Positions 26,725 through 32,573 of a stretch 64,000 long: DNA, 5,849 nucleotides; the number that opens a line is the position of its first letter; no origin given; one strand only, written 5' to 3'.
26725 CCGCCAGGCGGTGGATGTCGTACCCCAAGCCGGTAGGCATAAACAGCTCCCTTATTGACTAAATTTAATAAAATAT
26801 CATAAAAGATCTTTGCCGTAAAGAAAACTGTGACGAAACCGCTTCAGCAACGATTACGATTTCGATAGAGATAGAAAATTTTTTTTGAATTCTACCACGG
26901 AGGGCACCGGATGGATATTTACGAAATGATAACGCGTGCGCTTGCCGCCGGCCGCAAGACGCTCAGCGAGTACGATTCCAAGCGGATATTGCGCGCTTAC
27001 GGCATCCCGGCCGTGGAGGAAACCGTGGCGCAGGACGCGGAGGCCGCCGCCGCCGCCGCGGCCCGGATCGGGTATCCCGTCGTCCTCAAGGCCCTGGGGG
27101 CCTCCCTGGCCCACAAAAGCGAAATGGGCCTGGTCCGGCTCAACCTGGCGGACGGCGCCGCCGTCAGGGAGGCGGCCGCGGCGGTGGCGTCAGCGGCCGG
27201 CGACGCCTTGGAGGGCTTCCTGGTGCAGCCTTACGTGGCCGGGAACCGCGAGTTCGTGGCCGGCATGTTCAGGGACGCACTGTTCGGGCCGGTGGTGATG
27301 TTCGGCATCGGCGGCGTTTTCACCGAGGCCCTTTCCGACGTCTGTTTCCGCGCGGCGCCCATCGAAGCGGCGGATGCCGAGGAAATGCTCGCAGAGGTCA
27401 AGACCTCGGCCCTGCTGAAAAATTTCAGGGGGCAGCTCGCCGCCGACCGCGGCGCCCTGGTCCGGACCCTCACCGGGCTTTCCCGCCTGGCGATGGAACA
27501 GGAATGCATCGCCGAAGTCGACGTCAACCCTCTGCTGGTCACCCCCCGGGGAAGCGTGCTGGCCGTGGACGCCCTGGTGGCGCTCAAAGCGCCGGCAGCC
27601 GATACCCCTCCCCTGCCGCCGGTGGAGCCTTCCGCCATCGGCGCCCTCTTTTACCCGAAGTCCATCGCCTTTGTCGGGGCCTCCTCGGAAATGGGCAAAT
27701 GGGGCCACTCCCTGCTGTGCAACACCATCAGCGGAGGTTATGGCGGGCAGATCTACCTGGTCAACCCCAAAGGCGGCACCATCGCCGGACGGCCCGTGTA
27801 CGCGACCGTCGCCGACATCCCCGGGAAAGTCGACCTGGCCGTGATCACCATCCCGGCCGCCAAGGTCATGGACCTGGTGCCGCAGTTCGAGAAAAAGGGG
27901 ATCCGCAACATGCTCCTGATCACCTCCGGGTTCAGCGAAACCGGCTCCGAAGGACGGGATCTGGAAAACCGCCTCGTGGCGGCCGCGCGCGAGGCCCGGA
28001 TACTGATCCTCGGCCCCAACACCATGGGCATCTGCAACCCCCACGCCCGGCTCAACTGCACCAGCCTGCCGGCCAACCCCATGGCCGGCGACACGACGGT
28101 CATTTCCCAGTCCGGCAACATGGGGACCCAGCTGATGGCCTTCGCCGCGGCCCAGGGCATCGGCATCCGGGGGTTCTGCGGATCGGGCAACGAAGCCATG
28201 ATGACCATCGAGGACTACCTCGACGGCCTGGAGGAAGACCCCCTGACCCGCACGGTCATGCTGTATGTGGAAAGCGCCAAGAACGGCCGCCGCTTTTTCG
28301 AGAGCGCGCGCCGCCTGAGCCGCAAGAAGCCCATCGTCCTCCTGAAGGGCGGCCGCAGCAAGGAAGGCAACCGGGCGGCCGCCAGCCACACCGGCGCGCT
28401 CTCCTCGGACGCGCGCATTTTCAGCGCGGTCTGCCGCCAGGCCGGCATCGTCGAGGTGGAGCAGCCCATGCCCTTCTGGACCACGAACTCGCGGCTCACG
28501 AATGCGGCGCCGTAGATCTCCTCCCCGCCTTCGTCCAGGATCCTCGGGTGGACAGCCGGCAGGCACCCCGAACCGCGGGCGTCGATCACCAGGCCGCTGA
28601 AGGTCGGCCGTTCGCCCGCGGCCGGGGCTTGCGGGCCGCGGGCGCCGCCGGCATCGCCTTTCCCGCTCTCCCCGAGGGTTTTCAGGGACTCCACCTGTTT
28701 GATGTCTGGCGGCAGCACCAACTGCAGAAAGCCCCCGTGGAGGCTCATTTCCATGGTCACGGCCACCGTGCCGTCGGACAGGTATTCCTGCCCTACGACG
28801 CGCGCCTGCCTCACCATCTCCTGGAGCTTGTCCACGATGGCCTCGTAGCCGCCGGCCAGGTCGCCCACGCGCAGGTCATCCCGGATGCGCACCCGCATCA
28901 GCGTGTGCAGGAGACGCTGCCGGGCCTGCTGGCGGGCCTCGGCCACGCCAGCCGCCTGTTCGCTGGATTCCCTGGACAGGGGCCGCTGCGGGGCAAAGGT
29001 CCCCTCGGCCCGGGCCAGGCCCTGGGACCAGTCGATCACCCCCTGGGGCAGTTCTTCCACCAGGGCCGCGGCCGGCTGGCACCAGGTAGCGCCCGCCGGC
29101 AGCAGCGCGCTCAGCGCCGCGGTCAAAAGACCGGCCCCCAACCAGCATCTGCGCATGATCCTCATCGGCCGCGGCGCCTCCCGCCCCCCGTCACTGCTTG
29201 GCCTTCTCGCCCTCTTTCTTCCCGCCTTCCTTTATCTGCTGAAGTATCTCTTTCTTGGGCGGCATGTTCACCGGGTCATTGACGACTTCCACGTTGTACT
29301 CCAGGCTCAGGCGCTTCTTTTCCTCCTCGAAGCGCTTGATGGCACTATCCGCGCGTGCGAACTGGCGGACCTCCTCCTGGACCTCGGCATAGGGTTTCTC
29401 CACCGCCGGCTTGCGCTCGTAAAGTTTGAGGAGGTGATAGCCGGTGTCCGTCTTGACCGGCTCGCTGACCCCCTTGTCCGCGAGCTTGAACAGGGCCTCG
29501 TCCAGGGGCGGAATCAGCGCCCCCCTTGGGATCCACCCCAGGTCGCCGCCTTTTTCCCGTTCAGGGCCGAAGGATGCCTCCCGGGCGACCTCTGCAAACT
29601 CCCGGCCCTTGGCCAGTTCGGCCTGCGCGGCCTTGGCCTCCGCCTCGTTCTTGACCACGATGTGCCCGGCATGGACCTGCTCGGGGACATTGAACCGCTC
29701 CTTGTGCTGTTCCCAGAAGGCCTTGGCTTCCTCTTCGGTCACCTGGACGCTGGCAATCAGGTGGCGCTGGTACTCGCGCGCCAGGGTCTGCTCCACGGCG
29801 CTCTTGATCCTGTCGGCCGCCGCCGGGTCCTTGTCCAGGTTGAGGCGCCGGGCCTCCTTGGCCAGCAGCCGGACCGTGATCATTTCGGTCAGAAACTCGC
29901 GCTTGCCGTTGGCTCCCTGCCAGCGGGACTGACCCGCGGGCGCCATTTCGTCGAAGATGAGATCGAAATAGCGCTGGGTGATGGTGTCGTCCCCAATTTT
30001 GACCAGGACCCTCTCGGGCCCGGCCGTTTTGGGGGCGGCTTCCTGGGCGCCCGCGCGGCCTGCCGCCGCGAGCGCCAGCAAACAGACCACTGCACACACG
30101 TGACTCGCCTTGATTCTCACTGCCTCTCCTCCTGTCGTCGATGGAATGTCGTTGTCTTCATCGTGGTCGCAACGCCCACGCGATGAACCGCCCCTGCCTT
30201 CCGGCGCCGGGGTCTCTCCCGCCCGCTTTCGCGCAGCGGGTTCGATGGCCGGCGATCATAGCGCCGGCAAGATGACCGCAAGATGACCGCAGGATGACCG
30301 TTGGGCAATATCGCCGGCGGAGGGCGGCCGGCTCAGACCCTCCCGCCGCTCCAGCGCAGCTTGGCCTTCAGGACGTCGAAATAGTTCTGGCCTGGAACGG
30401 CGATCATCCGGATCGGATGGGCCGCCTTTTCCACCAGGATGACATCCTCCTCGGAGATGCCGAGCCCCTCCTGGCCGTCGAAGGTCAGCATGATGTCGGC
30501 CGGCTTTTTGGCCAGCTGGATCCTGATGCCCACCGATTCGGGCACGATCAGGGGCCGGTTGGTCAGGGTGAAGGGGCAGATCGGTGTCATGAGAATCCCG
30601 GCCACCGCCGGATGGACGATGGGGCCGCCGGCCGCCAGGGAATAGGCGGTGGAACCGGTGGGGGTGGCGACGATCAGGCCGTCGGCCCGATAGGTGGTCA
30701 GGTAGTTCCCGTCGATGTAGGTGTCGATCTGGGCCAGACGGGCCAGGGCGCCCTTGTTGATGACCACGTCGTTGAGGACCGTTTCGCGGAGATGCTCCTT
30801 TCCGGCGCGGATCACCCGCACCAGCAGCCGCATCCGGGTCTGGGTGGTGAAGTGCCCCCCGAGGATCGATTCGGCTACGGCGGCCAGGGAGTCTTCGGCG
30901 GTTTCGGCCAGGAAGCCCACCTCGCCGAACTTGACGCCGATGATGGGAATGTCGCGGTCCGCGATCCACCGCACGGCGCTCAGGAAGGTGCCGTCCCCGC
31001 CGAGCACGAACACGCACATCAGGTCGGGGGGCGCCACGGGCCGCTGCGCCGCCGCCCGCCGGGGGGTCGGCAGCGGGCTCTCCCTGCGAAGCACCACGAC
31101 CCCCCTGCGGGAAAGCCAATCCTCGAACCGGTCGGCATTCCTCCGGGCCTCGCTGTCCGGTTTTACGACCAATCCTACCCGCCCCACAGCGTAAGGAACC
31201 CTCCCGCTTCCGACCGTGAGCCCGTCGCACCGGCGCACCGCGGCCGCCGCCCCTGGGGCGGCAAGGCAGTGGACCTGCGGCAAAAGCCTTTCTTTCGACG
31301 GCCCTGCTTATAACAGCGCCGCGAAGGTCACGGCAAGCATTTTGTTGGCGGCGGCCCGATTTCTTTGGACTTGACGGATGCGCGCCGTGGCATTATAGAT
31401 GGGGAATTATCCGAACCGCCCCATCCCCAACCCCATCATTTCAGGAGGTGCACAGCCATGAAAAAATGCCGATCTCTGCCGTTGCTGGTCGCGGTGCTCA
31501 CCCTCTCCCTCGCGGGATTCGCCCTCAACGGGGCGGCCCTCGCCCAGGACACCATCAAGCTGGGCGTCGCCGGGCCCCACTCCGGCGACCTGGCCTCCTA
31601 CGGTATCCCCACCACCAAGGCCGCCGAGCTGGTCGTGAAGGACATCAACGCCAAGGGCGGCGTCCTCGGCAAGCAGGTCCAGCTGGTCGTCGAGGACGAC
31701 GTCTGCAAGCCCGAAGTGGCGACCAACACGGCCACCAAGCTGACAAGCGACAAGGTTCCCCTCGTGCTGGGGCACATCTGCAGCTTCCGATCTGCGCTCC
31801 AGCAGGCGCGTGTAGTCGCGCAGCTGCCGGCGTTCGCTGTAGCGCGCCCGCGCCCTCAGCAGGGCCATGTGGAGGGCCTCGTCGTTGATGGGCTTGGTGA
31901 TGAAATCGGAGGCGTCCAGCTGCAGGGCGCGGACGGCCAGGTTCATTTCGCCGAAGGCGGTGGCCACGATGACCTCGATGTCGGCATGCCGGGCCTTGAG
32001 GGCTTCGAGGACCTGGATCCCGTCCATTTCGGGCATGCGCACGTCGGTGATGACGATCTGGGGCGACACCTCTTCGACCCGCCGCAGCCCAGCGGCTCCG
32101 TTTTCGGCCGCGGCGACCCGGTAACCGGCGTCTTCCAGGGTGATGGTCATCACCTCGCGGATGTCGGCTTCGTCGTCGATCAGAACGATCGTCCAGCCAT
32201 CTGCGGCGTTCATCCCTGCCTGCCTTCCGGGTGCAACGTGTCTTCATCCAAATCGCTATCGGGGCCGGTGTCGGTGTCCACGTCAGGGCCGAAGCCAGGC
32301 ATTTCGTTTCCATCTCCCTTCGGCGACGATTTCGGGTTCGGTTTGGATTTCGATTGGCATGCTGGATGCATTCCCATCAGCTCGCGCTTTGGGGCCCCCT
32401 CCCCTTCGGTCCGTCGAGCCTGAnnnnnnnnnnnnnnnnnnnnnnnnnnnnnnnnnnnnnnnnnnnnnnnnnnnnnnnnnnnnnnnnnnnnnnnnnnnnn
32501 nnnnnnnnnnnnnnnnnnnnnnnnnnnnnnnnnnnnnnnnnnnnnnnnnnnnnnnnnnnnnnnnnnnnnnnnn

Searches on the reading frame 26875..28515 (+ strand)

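Call 41: search_protein_families(library=pfam, max_evalue=0.001, proteins=[window:26875-28515:+])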
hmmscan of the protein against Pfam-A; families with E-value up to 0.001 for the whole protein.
window:26875-28515:+ (546 aa): 5 families
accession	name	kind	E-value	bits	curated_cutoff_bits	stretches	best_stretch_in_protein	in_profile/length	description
PF13549.11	ATP-grasp_5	-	1.2e-67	227.9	27.6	1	22-237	2-221/221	ATP-grasp domain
PF13607.11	Succ_CoA_lig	-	1e-43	148.9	27.4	1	405-531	2-128/138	Succinyl-CoA ligase like flavodoxin domain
PF13380.12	CoA_binding_2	-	9.9e-21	74.8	22.8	1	262-388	1-115/116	CoA binding domain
PF02629.25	CoA_binding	-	5.6e-10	40.3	22.3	1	261-352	3-97/97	CoA binding domain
PF08442.15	ATP-grasp_2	-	5.4e-06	26.6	29.5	1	30-73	2-46/202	ATP-grasp domain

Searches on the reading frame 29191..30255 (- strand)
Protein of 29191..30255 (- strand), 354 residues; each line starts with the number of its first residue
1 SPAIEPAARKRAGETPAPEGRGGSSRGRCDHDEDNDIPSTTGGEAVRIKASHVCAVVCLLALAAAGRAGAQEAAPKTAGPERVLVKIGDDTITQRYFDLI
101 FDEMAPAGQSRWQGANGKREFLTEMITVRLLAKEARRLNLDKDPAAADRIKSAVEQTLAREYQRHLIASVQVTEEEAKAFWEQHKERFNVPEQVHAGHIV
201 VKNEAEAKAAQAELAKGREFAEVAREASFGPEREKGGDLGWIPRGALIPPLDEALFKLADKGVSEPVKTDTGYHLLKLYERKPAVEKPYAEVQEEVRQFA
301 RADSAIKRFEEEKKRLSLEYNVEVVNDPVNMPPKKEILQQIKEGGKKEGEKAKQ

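Call 41: search_protein_families(library=pfam, max_evalue=0.001, proteins=[window:29191-30255:-])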
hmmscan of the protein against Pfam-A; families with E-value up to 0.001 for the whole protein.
window:29191-30255:- (354 aa): 3 families
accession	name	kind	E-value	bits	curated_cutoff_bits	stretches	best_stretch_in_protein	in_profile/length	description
PF13145.12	Rotamase_2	-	6.9e-21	75.7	27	1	172-293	1-120/121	PPIC-type PPIASE domain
PF00639.27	Rotamase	-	5.3e-17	63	21.7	1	204-278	19-95/97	PPIC-type PPIASE domain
PF13616.12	Rotamase_3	-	4.9e-14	53.3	22.5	1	190-281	12-115/116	PPIC-type PPIASE domain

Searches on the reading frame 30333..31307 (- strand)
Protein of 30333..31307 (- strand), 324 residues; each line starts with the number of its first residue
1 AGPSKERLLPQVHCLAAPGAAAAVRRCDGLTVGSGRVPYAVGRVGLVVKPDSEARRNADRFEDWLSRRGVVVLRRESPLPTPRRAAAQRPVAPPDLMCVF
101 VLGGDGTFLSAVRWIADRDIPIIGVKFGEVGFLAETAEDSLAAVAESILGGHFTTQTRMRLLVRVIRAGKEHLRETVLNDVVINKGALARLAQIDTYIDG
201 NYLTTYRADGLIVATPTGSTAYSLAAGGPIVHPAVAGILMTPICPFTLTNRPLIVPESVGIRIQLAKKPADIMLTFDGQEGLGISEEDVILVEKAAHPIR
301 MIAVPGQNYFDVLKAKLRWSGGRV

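Call 41: search_protein_families(library=pfam, max_evalue=0.001, proteins=[window:30333-31307:-])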
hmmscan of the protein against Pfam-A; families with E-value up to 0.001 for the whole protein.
window:30333-31307:- (324 aa): 2 families
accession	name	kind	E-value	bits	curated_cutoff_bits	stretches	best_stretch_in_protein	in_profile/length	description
PF20143.4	NAD_kinase_C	-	2.1e-38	131.3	23.7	1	178-303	1-125/126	ATP-NAD kinase C-terminal domain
PF01513.26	NAD_kinase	-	3.7e-15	56.8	25.5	1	44-152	1-129/130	ATP-NAD kinase N-terminal domain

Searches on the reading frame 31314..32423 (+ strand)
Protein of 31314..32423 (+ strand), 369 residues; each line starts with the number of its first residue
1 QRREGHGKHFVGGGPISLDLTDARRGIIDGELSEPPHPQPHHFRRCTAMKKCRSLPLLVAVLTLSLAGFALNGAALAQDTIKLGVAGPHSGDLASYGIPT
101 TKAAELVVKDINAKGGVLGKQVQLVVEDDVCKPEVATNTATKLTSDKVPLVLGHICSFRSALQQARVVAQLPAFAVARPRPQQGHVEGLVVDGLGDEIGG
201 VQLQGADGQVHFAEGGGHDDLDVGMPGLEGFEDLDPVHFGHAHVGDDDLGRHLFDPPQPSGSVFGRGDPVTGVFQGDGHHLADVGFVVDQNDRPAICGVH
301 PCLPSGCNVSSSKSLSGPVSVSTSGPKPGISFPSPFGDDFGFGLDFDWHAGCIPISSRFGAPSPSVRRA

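Call 41: search_protein_families(library=pfam, max_evalue=0.001, proteins=[window:31314-32423:+])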
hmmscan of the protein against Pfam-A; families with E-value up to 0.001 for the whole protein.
window:31314-32423:+ (369 aa): 3 families
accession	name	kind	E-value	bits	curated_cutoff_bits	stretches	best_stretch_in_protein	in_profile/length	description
PF13458.12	Peripla_BP_6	-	1.8e-18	67.8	31.7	1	80-165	1-88/343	Periplasmic binding protein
PF13433.12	Peripla_BP_5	-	7.3e-09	35.6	27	1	81-157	1-78/363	Periplasmic binding protein domain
PF01094.35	ANF_receptor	-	0.00018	21.1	25.4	1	102-160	4-62/353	Receptor family ligand binding region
